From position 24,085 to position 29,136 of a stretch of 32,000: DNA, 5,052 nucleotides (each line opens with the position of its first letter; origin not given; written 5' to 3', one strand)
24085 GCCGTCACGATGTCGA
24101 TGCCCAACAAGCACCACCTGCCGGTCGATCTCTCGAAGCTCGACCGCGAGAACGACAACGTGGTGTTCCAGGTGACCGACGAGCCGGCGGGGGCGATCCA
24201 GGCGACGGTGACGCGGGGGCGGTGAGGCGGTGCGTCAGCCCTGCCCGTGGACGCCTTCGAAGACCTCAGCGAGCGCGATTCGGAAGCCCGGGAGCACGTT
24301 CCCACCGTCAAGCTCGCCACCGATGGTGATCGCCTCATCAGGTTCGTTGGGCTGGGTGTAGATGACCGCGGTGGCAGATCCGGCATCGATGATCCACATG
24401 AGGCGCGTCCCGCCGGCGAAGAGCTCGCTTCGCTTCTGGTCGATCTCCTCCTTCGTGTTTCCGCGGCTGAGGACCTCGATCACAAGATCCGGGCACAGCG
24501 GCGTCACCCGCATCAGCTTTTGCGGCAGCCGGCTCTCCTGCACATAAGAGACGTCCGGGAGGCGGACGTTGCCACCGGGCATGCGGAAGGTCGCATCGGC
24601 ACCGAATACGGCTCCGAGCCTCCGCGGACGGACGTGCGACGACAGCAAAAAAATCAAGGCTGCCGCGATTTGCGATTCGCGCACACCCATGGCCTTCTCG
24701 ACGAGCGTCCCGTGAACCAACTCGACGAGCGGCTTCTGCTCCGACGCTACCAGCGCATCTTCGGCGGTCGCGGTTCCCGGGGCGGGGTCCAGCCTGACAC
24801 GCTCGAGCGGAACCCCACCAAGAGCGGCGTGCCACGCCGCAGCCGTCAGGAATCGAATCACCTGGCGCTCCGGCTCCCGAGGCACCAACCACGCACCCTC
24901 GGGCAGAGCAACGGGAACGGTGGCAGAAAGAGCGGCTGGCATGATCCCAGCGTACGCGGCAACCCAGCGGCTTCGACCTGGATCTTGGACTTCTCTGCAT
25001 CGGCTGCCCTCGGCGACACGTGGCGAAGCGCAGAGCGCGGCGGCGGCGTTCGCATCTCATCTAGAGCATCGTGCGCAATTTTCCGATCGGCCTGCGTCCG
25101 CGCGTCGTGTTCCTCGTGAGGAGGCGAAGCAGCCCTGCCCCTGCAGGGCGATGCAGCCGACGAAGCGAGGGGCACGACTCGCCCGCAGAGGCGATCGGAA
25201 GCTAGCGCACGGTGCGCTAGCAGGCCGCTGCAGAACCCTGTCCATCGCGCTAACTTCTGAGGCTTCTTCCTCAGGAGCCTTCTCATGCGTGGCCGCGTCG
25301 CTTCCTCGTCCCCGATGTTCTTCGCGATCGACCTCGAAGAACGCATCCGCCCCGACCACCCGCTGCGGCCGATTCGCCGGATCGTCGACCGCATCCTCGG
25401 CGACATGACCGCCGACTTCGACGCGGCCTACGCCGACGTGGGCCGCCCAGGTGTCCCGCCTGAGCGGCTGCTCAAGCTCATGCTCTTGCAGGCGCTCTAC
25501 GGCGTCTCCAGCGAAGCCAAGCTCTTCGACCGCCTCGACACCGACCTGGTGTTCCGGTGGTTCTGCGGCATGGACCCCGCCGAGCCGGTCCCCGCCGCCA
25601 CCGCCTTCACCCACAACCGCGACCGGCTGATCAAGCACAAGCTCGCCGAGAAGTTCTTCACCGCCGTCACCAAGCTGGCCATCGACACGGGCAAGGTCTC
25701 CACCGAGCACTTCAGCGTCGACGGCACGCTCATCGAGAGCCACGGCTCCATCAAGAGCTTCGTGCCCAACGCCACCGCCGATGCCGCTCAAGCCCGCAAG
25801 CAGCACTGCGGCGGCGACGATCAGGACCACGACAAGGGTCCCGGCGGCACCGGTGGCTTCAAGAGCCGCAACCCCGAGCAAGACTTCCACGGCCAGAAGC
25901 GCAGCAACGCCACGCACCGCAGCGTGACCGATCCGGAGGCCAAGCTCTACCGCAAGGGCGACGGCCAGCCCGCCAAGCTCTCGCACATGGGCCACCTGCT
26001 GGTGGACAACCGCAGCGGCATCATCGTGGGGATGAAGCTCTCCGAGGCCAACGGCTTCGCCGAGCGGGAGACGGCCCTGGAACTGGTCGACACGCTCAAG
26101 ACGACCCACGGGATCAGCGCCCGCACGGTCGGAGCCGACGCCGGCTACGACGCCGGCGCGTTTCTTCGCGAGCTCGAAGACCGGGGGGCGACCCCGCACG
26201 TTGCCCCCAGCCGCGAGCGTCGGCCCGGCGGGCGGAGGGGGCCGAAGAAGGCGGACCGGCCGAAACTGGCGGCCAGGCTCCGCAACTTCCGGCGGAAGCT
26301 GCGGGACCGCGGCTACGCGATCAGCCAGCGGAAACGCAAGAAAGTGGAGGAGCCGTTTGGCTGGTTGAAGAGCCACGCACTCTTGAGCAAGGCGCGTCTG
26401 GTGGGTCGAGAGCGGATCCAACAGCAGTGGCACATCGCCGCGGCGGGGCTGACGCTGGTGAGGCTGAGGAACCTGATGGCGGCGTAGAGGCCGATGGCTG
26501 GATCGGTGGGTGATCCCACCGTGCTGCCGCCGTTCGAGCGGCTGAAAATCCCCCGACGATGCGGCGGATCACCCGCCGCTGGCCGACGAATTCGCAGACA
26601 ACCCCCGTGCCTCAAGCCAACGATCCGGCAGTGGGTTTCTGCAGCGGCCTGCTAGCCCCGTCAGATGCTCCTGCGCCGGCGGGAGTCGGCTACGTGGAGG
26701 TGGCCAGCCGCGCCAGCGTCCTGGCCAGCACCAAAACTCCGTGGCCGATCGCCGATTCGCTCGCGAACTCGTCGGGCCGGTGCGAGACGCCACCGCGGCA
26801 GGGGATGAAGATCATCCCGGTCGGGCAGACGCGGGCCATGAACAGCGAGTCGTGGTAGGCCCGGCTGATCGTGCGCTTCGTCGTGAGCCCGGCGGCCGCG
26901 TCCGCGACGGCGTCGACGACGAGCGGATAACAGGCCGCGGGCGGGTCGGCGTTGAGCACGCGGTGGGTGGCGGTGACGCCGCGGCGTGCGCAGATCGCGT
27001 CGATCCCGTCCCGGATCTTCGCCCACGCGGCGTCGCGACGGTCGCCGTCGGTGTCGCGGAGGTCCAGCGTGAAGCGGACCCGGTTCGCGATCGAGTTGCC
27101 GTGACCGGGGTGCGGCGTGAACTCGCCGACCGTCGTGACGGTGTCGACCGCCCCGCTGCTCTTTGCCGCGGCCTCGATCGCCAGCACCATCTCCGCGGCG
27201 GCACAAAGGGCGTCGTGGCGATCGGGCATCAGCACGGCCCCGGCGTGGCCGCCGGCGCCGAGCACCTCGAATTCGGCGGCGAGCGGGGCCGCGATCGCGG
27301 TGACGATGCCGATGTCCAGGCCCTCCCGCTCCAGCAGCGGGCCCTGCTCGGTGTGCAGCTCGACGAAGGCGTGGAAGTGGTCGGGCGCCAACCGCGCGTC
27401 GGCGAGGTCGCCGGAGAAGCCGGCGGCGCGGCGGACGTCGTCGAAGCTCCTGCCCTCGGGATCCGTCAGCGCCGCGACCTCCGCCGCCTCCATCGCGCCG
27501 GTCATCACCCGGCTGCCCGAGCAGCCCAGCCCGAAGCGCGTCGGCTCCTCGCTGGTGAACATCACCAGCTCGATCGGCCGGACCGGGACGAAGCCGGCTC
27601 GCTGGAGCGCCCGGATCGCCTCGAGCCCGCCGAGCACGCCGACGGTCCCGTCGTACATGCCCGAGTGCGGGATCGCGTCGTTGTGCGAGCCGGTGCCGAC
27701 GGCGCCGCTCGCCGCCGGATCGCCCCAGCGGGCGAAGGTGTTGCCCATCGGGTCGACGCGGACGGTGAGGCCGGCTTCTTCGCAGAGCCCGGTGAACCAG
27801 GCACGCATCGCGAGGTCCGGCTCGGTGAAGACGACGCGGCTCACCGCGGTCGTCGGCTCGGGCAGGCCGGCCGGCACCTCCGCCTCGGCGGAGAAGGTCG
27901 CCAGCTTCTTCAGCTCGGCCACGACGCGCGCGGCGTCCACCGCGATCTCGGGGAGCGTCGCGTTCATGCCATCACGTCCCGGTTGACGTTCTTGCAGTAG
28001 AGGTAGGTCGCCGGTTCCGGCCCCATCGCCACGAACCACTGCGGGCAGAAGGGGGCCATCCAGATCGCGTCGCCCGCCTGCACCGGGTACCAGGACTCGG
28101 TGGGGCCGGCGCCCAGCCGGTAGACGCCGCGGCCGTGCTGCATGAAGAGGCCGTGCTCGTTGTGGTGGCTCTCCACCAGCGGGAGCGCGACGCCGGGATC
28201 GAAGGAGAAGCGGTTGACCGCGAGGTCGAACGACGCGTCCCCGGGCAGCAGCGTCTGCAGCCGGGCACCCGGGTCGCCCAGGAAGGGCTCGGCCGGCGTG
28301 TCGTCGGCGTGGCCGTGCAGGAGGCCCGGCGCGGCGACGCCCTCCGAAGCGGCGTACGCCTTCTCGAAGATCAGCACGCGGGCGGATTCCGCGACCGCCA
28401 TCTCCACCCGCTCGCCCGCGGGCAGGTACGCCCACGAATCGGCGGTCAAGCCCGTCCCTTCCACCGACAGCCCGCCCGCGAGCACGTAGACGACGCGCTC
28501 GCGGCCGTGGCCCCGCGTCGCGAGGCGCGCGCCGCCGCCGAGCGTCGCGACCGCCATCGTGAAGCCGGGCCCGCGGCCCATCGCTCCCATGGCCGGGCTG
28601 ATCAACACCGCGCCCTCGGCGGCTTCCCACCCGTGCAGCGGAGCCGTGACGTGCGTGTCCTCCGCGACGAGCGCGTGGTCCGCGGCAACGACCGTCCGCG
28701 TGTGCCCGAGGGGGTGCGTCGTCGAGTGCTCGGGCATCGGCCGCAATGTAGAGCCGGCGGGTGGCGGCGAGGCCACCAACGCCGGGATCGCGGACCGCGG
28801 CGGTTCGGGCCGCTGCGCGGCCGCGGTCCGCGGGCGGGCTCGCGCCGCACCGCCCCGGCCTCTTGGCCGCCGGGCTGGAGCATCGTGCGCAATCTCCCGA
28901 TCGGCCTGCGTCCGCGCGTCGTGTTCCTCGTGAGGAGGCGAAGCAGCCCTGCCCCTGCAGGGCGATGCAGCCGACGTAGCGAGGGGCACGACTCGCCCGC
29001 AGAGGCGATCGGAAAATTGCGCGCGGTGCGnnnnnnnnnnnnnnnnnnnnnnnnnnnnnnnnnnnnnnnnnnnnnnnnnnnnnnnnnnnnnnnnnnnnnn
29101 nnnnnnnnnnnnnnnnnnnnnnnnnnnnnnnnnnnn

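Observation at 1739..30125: Dispersed family of 46-bp symmetric elements: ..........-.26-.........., invariant spacing, unrelated centres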

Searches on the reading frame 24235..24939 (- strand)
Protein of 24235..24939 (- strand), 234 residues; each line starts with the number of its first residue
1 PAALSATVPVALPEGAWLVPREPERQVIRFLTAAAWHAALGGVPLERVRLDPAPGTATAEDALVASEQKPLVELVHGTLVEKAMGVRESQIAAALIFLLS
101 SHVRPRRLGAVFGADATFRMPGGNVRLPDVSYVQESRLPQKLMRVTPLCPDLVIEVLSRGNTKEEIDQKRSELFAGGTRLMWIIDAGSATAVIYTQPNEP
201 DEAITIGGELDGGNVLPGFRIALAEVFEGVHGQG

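Call 56: find_homologous_proteins(query=window:24235-24939:-, max_evalue=1e-10)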
Query window:24235-24939:- (234 aa): 476 proteins with E <= 1e-10 among 7412 candidates; the best 120 are listed.
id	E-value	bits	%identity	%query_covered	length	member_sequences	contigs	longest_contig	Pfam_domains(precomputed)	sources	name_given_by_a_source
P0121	4.0e-130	450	100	89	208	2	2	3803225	PF05685.19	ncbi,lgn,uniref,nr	ncbi:hypothetical protein PSMK_30600 [Phycisphaera mikurensis NBRC 102666]|uniref:Putative restricti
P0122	3.0e-91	323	69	95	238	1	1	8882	PF05685.19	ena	-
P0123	6.7e-84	299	67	87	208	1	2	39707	PF05685.19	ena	-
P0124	7.1e-84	299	63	99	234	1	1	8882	PF05685.19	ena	-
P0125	2.6e-82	294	66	90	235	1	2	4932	PF05685.19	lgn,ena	-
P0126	4.3e-82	293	66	88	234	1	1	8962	PF05685.19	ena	-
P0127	8.3e-80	286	63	92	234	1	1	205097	PF05685.19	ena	-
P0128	8.8e-63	230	55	85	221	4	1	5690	PF05685.19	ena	-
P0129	1.6e-62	229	54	86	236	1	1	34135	PF05685.19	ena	-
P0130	6.8e-62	227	56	85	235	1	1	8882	PF05685.19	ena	-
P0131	1.7e-60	223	54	85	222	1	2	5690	PF05685.19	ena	-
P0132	2.9e-60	222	55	85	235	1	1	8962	PF05685.19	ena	-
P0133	4.1e-56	208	51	86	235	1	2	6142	PF05685.19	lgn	-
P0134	6.7e-56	208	54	86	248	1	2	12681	PF05685.19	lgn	-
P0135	1.6e-55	206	50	81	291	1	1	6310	PF05685.19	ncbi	-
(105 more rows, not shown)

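Call 57: find_encoding_contigs(protein=P0127, flank=10000, max_places=2)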
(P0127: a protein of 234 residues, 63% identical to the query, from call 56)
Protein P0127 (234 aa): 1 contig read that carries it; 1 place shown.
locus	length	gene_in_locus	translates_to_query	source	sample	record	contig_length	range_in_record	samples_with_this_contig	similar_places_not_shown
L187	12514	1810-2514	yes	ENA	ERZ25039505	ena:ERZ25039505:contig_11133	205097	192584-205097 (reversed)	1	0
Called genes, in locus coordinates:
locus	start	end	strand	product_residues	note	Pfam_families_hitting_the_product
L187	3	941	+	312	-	?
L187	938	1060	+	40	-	-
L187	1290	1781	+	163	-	PF05685:Uma2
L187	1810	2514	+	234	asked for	PF05685:Uma2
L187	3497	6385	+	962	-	PF00675:Peptidase_M16, PF05193:Peptidase_M16_C, PF00675:Peptidase_M16 (weak), PF05193:Peptidase_M16_C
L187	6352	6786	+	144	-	-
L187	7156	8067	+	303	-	-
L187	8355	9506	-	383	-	-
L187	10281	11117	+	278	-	PF28469:DUF8410 (faint)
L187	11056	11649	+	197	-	PF08338:DUF1731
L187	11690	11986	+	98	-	-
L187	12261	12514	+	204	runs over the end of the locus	-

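Call 58: find_encoding_contigs(protein=P0129, flank=10000, max_places=2)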
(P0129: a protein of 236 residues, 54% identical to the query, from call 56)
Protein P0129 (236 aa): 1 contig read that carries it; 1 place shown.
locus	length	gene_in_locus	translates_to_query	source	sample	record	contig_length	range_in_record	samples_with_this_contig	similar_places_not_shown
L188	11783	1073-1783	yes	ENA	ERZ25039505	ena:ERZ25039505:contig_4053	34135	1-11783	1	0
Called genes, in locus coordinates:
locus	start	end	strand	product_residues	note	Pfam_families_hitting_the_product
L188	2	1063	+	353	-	?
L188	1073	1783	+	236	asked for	PF05685:Uma2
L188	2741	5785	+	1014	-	PF00675:Peptidase_M16, PF05193:Peptidase_M16_C, PF00675:Peptidase_M16 (weak), PF05193:Peptidase_M16_C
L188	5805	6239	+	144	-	-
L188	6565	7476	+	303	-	-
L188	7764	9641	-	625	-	PF00498:FHA, PF16697:Yop-YscD_cpl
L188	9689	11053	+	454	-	PF28469:DUF8410 (weak), PF01370:Epimerase, PF08338:DUF1731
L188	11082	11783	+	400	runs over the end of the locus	-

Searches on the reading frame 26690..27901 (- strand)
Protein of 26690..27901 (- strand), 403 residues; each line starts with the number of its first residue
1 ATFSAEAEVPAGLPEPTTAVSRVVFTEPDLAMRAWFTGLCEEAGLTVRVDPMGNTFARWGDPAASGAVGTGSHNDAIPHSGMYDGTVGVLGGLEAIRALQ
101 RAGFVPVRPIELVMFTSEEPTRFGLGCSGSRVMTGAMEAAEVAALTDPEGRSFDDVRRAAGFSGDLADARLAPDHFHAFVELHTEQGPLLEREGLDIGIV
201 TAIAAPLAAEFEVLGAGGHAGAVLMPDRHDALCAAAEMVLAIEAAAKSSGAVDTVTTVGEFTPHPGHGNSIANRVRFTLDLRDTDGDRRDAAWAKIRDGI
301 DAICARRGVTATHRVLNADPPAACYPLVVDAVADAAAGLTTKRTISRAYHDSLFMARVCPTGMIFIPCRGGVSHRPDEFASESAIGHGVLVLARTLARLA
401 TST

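Call 50: search_protein_families(library=pfam, proteins=[window:26690-27901:-], max_evalue=0.001)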
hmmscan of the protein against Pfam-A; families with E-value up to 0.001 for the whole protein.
window:26690-27901:- (403 aa): 2 families
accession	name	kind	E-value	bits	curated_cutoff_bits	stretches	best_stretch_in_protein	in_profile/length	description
PF01546.33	Peptidase_M20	-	1.2e-23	84.6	24.6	1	81-397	32-205/206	Peptidase family M20/M25/M40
PF04389.22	Peptidase_M28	-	8.7e-06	26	21.3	1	55-134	2-77/193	Peptidase family M28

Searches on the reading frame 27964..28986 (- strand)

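Call 50: search_protein_families(library=pfam, proteins=[window:27964-28986:-], max_evalue=0.001)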
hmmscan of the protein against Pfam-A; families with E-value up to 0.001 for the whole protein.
window:27964-28986:- (340 aa): 1 family
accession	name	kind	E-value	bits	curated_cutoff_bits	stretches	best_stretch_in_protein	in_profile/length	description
PF07883.17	Cupin_2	-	4e-07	30.1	27.2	1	260-329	3-67/70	Cupin domain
